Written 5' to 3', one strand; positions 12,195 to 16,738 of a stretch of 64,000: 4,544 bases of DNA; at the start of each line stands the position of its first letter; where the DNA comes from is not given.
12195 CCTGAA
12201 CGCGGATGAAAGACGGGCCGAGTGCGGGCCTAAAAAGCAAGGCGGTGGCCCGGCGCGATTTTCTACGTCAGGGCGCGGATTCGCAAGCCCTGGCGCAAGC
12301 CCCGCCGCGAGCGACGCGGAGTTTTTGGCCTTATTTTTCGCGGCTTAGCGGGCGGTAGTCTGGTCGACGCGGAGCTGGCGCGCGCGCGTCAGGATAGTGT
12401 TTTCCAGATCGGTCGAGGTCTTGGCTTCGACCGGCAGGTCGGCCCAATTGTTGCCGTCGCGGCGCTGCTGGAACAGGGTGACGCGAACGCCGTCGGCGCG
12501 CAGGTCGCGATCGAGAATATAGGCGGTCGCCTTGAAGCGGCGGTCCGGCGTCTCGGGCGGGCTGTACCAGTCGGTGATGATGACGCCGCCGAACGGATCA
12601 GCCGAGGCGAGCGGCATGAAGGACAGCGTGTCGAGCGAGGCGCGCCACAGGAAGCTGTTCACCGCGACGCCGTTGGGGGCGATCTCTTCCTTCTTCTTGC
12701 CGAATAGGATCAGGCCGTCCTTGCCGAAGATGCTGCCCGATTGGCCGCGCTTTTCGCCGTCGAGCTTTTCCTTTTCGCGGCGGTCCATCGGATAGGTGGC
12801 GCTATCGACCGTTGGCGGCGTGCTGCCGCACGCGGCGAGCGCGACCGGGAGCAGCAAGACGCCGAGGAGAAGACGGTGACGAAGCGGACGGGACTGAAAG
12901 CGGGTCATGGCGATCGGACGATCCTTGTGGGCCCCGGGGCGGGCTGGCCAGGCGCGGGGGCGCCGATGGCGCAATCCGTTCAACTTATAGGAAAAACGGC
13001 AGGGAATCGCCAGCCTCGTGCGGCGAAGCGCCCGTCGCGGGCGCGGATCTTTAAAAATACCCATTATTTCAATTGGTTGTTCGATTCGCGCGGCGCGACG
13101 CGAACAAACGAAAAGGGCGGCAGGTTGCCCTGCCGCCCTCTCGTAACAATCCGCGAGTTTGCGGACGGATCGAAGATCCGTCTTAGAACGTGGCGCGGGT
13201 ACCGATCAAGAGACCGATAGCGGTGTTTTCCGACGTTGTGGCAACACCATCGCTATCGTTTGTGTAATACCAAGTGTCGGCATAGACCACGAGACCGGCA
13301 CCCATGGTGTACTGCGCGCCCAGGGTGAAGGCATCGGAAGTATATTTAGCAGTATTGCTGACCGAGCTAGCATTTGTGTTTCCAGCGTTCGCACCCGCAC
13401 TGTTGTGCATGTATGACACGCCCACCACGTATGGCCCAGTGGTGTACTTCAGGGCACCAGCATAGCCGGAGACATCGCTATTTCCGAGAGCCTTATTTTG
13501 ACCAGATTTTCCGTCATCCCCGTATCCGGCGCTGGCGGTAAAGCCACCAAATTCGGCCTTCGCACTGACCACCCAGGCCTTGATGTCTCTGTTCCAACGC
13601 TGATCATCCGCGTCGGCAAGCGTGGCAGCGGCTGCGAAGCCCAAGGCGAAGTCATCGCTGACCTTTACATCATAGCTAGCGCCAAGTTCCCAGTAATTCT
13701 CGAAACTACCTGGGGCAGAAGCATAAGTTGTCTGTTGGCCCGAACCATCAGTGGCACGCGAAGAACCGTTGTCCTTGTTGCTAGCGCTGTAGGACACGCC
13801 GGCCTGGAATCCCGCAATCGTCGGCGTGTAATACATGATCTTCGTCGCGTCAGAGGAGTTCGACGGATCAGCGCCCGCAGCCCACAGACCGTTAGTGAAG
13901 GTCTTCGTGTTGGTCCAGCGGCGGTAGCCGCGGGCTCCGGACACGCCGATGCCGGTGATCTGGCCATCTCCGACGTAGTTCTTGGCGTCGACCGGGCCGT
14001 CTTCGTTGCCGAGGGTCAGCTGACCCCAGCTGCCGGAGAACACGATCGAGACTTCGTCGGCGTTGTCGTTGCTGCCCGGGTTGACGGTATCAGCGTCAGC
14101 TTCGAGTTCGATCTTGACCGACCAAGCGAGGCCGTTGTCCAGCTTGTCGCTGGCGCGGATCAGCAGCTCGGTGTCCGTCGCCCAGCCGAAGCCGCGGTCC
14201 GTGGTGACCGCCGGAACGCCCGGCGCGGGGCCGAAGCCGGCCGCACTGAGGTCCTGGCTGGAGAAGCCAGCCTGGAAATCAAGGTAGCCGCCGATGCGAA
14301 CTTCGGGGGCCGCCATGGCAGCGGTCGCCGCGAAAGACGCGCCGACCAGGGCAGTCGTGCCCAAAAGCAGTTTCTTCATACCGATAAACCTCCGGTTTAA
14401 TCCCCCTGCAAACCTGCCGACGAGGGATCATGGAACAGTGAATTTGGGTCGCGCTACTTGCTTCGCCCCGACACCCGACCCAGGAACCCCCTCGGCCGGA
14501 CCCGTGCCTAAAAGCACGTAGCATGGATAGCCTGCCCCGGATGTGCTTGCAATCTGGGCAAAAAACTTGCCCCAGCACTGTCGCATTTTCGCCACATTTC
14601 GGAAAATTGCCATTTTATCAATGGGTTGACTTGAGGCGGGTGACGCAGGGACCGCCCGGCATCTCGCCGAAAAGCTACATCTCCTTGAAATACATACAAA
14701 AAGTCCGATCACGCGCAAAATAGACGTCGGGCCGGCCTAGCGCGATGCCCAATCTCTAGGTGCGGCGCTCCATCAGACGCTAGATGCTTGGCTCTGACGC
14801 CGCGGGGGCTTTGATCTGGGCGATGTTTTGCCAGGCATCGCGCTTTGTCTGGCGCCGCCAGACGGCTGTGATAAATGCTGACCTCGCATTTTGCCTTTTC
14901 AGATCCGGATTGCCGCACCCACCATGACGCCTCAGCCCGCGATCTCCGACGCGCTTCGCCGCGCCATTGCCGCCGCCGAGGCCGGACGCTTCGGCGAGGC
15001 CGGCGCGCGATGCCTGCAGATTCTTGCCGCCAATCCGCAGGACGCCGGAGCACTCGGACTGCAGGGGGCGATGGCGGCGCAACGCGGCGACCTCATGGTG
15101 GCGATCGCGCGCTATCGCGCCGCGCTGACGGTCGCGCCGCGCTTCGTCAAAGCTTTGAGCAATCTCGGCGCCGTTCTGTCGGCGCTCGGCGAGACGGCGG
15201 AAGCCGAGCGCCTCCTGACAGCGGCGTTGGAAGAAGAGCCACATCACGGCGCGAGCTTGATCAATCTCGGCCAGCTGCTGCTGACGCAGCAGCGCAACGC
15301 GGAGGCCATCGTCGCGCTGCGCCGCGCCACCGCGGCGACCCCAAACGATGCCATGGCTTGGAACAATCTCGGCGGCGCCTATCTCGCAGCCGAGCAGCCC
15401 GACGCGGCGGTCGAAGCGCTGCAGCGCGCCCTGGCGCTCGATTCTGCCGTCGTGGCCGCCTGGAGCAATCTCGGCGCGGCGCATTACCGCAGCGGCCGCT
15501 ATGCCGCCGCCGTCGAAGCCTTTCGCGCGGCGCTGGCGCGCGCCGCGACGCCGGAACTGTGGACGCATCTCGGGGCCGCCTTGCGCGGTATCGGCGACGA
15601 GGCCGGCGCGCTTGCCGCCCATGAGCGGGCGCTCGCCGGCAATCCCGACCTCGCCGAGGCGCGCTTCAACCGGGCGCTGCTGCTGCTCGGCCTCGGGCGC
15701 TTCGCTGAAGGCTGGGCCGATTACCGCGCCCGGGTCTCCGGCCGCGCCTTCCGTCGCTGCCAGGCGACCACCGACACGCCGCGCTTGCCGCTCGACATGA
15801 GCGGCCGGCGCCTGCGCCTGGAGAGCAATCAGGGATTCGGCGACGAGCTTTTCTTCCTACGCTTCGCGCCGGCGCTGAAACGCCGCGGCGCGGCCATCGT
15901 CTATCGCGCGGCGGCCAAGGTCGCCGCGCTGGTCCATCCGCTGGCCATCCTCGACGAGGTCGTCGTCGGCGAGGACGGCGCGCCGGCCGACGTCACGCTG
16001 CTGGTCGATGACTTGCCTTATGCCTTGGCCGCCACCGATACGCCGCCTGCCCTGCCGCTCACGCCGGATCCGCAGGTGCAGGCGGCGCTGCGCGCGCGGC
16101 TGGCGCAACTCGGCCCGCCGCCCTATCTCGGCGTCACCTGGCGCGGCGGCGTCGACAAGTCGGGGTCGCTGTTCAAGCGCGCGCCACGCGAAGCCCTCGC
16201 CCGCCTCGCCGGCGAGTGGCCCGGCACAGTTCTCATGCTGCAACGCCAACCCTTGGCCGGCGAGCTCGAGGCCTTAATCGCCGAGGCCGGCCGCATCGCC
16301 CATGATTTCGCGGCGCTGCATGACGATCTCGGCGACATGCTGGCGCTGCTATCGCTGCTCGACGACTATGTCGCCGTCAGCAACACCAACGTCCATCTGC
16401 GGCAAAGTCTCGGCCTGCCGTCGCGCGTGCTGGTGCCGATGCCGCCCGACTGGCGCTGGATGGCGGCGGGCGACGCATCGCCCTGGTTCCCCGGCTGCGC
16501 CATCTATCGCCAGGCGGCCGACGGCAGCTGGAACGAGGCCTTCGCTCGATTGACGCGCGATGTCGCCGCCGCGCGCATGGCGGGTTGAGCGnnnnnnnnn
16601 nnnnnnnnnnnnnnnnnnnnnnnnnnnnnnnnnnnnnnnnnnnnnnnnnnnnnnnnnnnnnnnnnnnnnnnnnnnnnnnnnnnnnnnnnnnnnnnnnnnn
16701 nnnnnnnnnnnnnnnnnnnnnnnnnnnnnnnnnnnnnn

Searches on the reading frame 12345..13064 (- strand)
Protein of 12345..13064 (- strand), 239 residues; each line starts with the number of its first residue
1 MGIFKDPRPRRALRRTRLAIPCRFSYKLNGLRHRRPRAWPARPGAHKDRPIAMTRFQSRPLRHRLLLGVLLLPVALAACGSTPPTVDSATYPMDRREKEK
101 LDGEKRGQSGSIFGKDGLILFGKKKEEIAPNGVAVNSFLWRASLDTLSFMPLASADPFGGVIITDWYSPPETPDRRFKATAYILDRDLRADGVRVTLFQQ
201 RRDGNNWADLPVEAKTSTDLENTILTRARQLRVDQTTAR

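Call 10: search_protein_families(library=pfam, proteins=[window:12345-13064:-], max_evalue=0.0001)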
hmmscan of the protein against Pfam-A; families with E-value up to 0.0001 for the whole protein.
window:12345-13064:- (239 aa): 1 family
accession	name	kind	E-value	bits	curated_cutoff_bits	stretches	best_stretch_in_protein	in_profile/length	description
PF12100.13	DUF3576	-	2.3e-44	150.2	25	1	133-233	1-101/101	Domain of unknown function (DUF3576)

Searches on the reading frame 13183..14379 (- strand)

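Call 10: search_protein_families(library=pfam, proteins=[window:13183-14379:-], max_evalue=0.0001)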
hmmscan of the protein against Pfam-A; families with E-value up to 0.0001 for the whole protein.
window:13183-14379:- (398 aa): 1 family
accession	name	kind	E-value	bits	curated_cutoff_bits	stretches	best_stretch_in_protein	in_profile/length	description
PF13609.12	Porin_4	-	2.9e-35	123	27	1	8-376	2-309/310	Gram-negative porin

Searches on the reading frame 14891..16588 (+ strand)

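Call 10: search_protein_families(library=pfam, proteins=[window:14891-16588:+], max_evalue=0.0001)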
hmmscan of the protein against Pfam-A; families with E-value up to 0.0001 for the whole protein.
window:14891-16588:+ (565 aa): 14 families
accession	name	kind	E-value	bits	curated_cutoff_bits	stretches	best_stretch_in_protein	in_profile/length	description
PF00515.34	TPR_1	-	3.2e-25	87.3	27.8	2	154-184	1-31/34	Tetratricopeptide repeat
PF13431.12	TPR_17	-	6.8e-24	82.5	24.4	0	143-174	2-33/34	Tetratricopeptide repeat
PF13414.12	TPR_11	-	1.1e-23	83.1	26.8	2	164-202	4-42/42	TPR repeat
PF07719.23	TPR_2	-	1.6e-23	81.2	27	1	189-217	2-30/34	Tetratricopeptide repeat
PF13432.12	TPR_16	-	1.1e-21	77.3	32.7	3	125-185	2-62/65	Tetratricopeptide repeat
PF14559.12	TPR_19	-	1e-18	67.8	25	2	98-157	3-62/68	Tetratricopeptide repeat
PF13181.12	TPR_8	-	7e-18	63.6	25.7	0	156-185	3-32/34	Tetratricopeptide repeat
PF13428.12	TPR_14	-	1.5e-16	59.7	23.5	0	124-161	5-42/44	Tetratricopeptide repeat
PF13424.12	TPR_12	-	1e-15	58.1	30.1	1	87-149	4-74/77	Tetratricopeptide repeat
PF13371.12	TPR_9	-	5.9e-11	42.7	35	1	162-221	3-62/73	Tetratricopeptide repeat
PF13374.12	TPR_10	-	6e-11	42.4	27.5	0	192-218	6-32/42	Tetratricopeptide repeat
PF13176.12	TPR_7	-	1.9e-10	40.4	27.9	0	88-114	1-27/36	Tetratricopeptide repeat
PF23914.1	TPR_CcmH_CycH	-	2.7e-10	40.7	42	1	117-190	13-86/158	Cytochrome c-type biogenesis protein H TPR domain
PF25063.1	ARM_TT21_C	-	7.6e-05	23.1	35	0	106-215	41-156/209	Tetratricopeptide repeat protein 21 C-terminal ARM domain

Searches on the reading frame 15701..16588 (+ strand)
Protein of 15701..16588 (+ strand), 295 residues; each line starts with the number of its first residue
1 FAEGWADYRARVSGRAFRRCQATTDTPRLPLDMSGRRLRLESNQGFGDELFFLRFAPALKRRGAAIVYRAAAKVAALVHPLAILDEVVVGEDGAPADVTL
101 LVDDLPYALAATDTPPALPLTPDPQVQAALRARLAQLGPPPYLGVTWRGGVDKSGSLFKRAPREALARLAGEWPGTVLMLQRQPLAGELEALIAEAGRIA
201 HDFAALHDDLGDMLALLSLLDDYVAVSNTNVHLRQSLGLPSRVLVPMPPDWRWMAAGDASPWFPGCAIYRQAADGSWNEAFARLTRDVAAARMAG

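Call 50: search_protein_families(library=pfam, proteins=[window:15701-16588:+], max_evalue=10)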
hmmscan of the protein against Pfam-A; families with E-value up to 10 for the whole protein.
window:15701-16588:+ (295 aa): 1 family
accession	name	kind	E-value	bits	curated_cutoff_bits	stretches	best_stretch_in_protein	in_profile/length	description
PF11038.14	DGF-1_5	-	0.27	11.7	25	1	229-262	6-39/120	Dispersed gene family protein 1, region 4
